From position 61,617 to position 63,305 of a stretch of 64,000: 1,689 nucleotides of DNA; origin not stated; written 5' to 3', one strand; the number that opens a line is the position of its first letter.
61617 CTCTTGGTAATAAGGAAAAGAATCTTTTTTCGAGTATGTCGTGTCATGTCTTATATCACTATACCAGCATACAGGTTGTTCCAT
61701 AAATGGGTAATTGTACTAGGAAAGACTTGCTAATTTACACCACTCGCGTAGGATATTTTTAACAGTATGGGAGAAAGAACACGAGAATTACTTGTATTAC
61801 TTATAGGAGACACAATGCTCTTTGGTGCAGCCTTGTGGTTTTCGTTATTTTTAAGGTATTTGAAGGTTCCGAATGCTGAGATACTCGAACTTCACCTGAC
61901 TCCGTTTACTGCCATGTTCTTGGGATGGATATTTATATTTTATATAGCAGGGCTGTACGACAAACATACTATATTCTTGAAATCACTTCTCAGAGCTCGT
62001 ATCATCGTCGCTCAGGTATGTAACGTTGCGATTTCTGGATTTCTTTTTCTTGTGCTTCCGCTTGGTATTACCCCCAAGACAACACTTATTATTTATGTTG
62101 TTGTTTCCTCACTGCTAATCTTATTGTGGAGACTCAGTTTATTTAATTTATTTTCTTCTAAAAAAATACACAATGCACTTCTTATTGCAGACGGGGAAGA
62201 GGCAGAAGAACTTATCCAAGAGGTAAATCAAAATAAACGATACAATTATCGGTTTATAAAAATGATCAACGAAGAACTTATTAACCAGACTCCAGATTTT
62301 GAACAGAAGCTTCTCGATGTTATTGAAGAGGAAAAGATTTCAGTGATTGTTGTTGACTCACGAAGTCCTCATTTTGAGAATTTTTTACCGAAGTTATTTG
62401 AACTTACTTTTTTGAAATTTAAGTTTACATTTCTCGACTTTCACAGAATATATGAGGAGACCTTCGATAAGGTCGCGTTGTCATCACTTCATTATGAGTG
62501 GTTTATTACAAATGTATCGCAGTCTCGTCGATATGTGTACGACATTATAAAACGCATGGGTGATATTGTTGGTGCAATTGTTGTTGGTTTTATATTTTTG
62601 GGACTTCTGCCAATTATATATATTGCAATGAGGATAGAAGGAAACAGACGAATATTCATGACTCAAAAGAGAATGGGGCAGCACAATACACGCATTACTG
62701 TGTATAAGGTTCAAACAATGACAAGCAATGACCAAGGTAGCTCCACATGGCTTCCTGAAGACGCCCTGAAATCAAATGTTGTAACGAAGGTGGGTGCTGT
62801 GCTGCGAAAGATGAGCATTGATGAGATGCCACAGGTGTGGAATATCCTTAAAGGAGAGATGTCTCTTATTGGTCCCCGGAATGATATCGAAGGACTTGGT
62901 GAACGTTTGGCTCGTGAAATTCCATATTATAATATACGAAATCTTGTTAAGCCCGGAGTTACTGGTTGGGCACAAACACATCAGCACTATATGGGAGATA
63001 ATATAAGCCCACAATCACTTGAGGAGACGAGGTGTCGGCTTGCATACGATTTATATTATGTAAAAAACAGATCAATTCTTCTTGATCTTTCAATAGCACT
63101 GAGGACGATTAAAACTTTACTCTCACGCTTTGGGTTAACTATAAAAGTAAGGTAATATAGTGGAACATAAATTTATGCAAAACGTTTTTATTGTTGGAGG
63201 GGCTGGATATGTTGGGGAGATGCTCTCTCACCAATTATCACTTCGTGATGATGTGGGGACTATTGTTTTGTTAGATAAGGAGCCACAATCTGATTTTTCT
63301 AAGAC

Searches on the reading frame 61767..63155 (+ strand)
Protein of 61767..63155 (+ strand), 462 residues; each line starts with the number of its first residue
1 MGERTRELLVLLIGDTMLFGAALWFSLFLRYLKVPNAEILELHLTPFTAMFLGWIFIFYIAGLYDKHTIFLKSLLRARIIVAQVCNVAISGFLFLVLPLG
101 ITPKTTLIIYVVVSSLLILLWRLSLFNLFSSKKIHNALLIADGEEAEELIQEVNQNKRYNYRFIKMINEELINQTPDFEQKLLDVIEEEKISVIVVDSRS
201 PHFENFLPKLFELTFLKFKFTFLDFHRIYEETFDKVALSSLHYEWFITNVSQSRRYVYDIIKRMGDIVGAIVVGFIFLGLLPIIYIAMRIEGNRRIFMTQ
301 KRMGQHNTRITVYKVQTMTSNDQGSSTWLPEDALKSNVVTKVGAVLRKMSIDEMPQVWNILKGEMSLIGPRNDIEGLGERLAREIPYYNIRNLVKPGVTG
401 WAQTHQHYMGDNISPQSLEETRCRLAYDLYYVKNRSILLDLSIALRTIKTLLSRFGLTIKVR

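Call 8: search_protein_families(library=pfam, proteins=[window:61767-63155:+])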
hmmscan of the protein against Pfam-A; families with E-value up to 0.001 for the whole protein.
window:61767-63155:+ (462 aa): 2 families
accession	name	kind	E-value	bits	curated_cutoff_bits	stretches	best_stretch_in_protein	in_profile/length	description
PF02397.22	Bac_transf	-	3.8e-47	160.6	27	1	262-452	1-178/179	Bacterial sugar transferase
PF13727.12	CoA_binding_3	-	0.0001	22.8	25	1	61-171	3-114/175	CoA-binding domain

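Call 12: find_encoding_contigs(protein=window:61767-63155:+, flank=10000, max_places=6)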
Protein window:61767-63155:+ (462 aa): 2 contigs read that carry it; 1 place shown.
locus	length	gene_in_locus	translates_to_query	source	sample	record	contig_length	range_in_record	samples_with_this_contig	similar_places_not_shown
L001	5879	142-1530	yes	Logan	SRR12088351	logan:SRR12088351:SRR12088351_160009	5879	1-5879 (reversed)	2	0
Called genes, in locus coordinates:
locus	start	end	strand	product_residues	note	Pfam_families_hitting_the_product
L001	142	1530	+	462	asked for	PF02397:Bac_transf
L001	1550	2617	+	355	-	PF01073:3Beta_HSD, PF01370:Epimerase, PF02719:Polysacc_synt_2 (weak), PF07993:NAD_binding_4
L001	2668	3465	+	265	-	PF00763:THF_DHG_CYH, PF02882:THF_DHG_CYH_C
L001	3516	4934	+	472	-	PF21760:SecD_1st, PF22599:SecDF_P1_head, PF02355:SecD_SecF_C, PF03176:MMPL (faint)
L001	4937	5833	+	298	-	PF02355:SecD_SecF_C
